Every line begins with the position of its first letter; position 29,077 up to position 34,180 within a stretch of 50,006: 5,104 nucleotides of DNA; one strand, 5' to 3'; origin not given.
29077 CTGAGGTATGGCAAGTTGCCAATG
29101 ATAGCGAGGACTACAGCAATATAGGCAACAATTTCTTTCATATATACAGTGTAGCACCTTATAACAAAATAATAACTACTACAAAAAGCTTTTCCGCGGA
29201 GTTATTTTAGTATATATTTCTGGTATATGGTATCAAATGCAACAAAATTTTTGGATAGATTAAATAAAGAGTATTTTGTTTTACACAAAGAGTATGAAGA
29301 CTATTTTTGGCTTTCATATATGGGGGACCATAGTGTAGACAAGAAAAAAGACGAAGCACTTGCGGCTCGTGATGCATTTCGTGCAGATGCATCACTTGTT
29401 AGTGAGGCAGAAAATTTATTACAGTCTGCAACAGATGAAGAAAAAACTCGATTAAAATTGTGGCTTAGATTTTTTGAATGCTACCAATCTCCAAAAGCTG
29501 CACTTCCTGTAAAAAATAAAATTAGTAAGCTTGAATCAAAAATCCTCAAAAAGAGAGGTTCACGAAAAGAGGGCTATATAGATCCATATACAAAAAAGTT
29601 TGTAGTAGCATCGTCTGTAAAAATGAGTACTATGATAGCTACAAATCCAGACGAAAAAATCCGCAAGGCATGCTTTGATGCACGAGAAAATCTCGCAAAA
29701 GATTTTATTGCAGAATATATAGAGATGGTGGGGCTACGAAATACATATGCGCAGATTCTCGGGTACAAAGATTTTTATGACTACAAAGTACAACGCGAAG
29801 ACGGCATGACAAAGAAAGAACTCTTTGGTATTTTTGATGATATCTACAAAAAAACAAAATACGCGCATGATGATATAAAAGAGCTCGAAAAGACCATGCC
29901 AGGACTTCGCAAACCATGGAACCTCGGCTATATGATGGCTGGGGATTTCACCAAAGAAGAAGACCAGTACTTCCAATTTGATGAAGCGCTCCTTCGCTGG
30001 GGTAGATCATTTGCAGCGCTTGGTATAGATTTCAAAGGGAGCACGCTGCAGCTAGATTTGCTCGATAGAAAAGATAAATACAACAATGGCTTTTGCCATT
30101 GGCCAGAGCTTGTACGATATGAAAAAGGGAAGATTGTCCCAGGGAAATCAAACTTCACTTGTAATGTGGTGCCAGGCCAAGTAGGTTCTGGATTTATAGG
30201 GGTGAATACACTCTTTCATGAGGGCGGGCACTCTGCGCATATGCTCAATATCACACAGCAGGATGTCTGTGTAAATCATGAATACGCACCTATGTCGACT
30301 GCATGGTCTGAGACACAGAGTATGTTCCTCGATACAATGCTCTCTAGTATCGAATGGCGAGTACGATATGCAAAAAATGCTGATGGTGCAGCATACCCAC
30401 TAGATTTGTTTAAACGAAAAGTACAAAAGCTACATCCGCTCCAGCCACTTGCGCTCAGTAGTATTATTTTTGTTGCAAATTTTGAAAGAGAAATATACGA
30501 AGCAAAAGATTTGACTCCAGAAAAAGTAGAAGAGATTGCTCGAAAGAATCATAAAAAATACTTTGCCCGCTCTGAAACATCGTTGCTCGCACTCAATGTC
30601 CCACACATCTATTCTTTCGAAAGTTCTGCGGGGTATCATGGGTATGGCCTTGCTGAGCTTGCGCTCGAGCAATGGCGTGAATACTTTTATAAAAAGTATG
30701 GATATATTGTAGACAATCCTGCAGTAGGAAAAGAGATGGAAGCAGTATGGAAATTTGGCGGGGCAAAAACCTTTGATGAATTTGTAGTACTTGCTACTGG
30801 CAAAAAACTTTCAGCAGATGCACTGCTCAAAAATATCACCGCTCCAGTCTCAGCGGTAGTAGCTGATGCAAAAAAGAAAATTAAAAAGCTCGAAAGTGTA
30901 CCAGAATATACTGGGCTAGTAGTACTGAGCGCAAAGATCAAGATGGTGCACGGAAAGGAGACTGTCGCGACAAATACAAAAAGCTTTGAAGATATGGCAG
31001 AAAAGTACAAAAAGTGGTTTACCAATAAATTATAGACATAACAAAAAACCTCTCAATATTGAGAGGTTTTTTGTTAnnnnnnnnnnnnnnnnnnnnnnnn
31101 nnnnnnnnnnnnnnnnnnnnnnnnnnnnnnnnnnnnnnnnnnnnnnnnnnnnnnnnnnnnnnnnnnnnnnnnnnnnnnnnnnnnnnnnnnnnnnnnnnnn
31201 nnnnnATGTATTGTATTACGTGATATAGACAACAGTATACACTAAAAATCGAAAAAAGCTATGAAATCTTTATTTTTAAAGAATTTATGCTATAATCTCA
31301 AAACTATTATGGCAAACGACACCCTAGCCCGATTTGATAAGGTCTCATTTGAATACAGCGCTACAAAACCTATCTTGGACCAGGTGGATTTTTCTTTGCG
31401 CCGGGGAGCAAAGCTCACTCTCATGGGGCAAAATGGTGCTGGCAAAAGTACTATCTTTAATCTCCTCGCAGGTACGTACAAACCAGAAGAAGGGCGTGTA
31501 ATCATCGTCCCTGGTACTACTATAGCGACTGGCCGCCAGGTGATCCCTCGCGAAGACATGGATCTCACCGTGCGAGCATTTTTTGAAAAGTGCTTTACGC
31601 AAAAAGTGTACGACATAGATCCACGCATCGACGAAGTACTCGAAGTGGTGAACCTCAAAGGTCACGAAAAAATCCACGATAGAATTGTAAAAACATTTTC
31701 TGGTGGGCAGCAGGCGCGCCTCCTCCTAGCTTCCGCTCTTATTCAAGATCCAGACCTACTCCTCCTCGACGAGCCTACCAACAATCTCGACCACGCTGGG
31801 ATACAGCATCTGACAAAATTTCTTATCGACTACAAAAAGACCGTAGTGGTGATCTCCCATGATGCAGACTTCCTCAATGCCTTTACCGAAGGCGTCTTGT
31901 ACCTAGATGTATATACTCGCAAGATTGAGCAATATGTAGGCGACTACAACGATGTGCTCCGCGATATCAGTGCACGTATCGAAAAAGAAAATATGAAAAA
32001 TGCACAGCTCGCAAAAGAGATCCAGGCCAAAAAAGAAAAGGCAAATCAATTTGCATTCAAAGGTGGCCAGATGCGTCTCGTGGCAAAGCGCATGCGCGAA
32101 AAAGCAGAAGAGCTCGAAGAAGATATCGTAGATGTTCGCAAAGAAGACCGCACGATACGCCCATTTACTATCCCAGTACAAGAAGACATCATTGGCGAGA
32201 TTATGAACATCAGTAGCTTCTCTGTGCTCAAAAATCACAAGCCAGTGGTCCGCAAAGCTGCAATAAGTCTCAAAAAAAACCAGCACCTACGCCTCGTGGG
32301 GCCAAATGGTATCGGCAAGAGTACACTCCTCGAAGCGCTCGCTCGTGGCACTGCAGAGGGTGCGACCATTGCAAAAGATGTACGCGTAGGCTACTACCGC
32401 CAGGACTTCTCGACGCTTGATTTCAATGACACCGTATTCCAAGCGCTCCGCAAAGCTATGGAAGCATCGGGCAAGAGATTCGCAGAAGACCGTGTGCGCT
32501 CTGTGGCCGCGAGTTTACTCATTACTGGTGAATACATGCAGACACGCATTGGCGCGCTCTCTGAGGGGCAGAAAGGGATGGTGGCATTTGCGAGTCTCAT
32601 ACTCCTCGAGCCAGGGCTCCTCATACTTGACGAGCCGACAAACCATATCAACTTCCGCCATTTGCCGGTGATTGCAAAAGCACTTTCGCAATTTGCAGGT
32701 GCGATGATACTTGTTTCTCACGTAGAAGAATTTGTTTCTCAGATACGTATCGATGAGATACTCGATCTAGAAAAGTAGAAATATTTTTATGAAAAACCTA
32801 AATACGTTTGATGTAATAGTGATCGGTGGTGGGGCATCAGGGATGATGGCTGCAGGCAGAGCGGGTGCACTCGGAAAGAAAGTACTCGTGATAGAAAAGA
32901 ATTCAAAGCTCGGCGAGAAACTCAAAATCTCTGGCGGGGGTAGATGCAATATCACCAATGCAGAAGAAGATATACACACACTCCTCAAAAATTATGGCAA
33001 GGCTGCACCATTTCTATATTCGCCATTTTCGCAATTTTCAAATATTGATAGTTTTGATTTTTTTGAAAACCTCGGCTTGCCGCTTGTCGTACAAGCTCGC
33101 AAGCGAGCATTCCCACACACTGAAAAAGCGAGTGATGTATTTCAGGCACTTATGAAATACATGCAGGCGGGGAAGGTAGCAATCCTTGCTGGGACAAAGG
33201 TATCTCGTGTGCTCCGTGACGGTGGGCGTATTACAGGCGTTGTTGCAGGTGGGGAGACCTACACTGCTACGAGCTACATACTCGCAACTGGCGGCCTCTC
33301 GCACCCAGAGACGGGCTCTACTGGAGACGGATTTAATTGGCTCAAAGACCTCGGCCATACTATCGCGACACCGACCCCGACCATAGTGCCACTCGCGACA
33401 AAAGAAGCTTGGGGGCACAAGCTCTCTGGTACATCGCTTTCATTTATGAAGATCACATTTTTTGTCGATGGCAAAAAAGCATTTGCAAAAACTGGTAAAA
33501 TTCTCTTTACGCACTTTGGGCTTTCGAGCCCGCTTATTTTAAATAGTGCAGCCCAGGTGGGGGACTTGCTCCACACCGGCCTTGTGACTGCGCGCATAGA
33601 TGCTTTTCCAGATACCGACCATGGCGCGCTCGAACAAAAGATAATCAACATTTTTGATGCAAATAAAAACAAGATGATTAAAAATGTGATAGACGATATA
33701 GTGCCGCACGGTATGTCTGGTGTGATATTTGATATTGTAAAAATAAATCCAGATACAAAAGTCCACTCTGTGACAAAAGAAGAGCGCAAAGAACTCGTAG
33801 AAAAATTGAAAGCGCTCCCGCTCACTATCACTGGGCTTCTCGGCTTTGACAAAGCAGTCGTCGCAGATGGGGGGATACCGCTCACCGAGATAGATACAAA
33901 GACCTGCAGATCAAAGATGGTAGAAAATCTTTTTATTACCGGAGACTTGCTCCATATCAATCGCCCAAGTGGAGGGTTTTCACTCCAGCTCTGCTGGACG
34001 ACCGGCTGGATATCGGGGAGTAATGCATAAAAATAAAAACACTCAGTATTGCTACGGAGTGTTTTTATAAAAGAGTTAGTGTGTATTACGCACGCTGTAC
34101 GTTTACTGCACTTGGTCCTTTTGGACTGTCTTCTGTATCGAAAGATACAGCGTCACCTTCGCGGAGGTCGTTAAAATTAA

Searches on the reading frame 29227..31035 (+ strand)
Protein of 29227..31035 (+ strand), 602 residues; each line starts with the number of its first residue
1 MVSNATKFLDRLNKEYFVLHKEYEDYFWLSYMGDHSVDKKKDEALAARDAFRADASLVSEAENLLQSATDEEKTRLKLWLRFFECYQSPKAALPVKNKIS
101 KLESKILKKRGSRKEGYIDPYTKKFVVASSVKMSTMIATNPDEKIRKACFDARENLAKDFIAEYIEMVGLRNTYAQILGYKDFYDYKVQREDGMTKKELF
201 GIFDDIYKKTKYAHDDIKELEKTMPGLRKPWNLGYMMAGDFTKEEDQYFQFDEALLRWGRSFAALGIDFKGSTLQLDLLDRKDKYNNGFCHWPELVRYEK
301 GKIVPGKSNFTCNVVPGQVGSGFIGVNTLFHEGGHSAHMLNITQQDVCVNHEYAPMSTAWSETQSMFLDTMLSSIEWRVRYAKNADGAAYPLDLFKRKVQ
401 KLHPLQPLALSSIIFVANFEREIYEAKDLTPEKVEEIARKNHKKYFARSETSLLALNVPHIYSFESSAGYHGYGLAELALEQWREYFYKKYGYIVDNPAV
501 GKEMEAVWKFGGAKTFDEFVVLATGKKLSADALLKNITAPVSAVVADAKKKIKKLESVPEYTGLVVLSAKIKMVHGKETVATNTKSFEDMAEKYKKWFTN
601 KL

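Call 23: find_encoding_contigs(protein=window:29227-31035:+, flank=2000, max_places=3)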
Protein window:29227-31035:+ (602 aa): no gene with exactly this product is on record in the collection.

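Call 28: search_protein_families(library=pfam, proteins=[window:29227-31035:+], max_evalue=0.001)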
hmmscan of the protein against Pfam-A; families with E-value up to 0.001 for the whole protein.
window:29227-31035:+ (602 aa): 3 families
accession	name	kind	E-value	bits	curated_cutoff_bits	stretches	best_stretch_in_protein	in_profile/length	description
PF01432.26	Peptidase_M3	-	4.4e-21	76.2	27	1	276-537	189-455/457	Peptidase family M3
PF01401.24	Peptidase_M2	-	7.1e-05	22.1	23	1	3-207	5-202/581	Angiotensin-converting enzyme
PF02074.21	Peptidase_M32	-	0.00019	20.7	25.1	0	327-373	255-300/489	Carboxypeptidase Taq (M32) metallopeptidase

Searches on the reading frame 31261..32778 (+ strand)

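Call 28: search_protein_families(library=pfam, proteins=[window:31261-32778:+], max_evalue=0.001)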
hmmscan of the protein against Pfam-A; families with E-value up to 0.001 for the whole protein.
window:31261-32778:+ (505 aa): 18 families
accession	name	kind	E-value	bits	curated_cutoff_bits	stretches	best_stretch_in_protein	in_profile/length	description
PF00005.33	ABC_tran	-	8e-47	159.7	25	2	39-174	1-137/137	ABC transporter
PF13304.12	AAA_21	-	1.7e-17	64.9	27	1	130-202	222-300/304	AAA domain, putative AbiEii toxin, Type IV TA system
PF02463.25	SMC_N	-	1.4e-10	41.4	40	0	144-208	135-205/220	RecF/RecN/SMC N terminal domain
PF13476.12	AAA_23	-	7.4e-09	37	27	0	345-376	24-55/201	AAA domain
PF20720.3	nSTAND3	-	1.7e-08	34.7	27.2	0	329-366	6-43/155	Novel STAND NTPase 3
PF03193.22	RsgA_GTPase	-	2.1e-08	34.6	30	0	36-75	94-132/174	RsgA GTPase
PF13555.12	AAA_29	-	3.2e-08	33.6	27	0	336-361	18-43/61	P-loop containing region of AAA domain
PF13401.12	AAA_22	-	4.7e-07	30.6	27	0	340-402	5-64/130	AAA domain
PF13175.12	AAA_15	-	7.3e-07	29.6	32.1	0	315-360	1-43/374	AAA ATPase domain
PF01926.29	MMR_HSR1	-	1.4e-06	28.8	21.9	0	53-99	3-45/113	50S ribosome-binding GTPase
PF13191.12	AAA_16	-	6.5e-06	27.2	32.6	0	342-406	26-93/167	AAA ATPase domain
PF13521.12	AAA_28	-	0.00015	22.5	27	0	345-383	4-40/164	AAA domain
PF00004.35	AAA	-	0.00022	22.1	21.2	0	345-364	3-22/131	ATPase family associated with various cellular activities (AAA)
PF13604.12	AAA_30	-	0.00032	20.9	27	0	53-90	22-59/191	AAA domain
PF13481.12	AAA_25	-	0.00032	20.8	27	0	344-375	37-74/195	AAA domain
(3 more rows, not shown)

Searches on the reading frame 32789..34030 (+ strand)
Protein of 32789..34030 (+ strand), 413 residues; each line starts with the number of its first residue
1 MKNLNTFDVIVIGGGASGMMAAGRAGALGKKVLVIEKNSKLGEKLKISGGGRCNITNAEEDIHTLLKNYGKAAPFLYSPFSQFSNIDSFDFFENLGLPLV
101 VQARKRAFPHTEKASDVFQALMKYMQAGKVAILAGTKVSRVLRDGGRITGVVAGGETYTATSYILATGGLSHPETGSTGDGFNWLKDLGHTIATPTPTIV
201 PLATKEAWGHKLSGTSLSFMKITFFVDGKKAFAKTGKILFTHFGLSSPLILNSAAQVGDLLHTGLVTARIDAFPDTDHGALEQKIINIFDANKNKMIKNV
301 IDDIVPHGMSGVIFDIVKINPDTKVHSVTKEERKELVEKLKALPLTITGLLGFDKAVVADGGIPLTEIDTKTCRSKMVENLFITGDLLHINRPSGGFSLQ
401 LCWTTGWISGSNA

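Call 28: search_protein_families(library=pfam, proteins=[window:32789-34030:+], max_evalue=0.001)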
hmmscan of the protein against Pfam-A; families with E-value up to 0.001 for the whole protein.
window:32789-34030:+ (413 aa): 12 families
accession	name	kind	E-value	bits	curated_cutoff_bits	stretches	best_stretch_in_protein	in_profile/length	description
PF03486.20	HI0933_like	-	2.1e-72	243.9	50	1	7-411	1-243/244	HI0933-like protein Rossmann domain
PF22780.1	HI0933_like_1st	-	5.5e-30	104.8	27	1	197-358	2-165/165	HI0933-like protein barrel and H2TH domain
PF00890.30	FAD_binding_2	-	1.1e-13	51.7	20.4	1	8-201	1-225/414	FAD binding domain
PF12831.13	FAD_oxidored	-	2.3e-12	47.4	27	1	8-168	1-145/416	FAD dependent oxidoreductase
PF01266.30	DAO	-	4.7e-11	43.2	27.9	2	8-42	1-35/353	FAD dependent oxidoreductase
PF07992.20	Pyr_redox_2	-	2.5e-09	37.4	26.1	1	7-171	1-111/291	Pyridine nucleotide-disulphide oxidoreductase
PF13738.12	Pyr_redox_3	-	1.7e-07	31.3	30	0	92-175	55-140/305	Pyridine nucleotide-disulphide oxidoreductase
PF00070.33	Pyr_redox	-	4.8e-06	27.4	22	1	9-42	2-35/82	Pyridine nucleotide-disulphide oxidoreductase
PF01494.25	FAD_binding_3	-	3.1e-05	23.8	22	0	7-40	2-35/349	FAD binding domain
PF01262.27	AlaDh_PNT_C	-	3.7e-05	23.7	23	1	8-60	30-83/214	Alanine dehydrogenase/PNT, C-terminal domain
PF13450.12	NAD_binding_8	-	4.9e-05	24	21.9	1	11-42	1-32/68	NAD(P)-binding Rossmann-like domain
PF01946.23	Thi4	-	0.00029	20.6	26.2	0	4-46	15-58/235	Thi4 family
